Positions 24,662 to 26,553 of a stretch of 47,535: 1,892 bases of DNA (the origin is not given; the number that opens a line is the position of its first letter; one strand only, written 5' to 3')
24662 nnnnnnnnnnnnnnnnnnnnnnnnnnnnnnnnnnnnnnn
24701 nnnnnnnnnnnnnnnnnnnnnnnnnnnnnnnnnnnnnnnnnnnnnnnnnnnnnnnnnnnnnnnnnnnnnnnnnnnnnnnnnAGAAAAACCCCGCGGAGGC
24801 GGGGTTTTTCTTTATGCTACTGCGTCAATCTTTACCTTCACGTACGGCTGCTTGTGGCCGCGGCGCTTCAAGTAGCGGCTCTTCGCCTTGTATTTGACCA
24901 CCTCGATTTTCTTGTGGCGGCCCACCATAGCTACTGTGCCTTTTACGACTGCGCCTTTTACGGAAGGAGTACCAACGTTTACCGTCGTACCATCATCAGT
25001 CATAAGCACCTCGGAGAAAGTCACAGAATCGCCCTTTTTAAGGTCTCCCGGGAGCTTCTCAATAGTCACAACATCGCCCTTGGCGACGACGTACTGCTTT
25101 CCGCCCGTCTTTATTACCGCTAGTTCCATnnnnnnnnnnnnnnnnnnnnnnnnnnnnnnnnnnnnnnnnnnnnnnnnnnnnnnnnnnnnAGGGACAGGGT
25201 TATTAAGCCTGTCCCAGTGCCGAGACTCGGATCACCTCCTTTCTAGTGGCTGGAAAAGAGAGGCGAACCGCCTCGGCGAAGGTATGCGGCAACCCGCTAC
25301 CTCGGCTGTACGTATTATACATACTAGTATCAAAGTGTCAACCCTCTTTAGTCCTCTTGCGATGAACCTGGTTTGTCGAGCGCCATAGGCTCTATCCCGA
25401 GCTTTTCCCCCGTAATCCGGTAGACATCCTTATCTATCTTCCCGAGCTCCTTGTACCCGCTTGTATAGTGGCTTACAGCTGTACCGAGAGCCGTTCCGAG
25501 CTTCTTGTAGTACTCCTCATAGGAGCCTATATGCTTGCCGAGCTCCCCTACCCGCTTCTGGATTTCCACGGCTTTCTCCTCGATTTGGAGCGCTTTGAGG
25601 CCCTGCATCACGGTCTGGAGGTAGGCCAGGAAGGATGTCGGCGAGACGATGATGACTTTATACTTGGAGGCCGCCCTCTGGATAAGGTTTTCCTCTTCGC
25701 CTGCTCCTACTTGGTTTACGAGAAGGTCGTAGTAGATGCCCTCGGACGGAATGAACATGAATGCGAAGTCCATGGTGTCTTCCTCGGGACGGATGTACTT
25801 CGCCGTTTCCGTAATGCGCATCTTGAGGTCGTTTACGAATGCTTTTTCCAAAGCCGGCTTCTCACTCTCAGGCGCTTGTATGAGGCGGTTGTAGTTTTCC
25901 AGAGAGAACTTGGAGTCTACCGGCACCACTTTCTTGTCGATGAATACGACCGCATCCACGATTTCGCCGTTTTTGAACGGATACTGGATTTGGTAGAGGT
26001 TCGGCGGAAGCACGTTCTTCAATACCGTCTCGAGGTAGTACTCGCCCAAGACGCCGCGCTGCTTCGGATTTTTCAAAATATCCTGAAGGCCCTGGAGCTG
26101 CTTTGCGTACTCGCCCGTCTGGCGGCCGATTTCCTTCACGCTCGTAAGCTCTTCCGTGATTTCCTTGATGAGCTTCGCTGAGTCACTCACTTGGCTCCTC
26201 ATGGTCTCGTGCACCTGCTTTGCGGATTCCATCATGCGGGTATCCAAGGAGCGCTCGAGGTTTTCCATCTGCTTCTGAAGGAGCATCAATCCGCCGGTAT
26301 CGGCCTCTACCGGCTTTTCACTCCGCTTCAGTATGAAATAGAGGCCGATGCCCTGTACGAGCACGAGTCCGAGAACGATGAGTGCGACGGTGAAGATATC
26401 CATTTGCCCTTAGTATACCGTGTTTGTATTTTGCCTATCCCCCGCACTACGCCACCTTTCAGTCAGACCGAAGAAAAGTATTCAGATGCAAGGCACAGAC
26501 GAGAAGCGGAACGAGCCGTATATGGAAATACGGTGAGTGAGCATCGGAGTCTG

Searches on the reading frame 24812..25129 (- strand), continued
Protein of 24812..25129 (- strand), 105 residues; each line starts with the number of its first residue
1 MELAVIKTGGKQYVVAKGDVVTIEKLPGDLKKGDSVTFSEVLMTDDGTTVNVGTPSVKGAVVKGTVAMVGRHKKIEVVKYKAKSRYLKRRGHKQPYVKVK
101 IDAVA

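Call 55: find_encoding_contigs(protein=P0007, flank=1500, max_places=3)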
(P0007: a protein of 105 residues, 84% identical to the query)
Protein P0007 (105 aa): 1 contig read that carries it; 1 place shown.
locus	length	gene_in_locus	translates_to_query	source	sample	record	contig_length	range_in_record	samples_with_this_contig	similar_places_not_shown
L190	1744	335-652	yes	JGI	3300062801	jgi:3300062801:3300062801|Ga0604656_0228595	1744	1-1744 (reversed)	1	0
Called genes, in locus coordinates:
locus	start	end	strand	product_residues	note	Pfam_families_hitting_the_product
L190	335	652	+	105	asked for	PF00829:Ribosomal_L21p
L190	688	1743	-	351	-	?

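Call 66: search_protein_families(library=pfam, proteins=[L081:5540-5878:-], max_evalue=1)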
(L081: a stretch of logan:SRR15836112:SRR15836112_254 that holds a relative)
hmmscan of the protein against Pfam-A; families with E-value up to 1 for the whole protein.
L081:5540-5878:- (112 aa): 2 families
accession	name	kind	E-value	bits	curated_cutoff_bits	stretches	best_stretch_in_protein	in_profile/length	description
PF03118.21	RNA_pol_A_CTD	-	2.5e-10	40.4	23.8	1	51-103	13-66/67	Bacterial RNA polymerase, alpha chain C terminal domain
PF22993.4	SAM_EPH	-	0.18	12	27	1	63-86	20-43/60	Ephrin receptor 1 SAM domain-like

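Call 78: search_protein_families(library=padloc, proteins=[L081:5540-5878:-], max_evalue=0.1)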
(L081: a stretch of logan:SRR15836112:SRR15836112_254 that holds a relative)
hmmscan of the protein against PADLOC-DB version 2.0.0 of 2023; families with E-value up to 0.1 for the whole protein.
L081:5540-5878:- (112 aa): 0 families

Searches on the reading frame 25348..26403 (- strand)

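Call 78: search_protein_families(library=padloc, proteins=[window:25348-26403:-], max_evalue=0.1)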
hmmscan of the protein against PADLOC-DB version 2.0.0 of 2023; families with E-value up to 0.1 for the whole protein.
window:25348-26403:- (351 aa): 2 families
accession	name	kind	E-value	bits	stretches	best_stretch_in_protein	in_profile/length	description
PDLC03812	RTasRmuC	-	1.1e-18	65.1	1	46-320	131-402/439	DRT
PDLC00637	ZorA2|ZorA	-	0.016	12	0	47-98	304-353/420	MotA/ExbB/TolQ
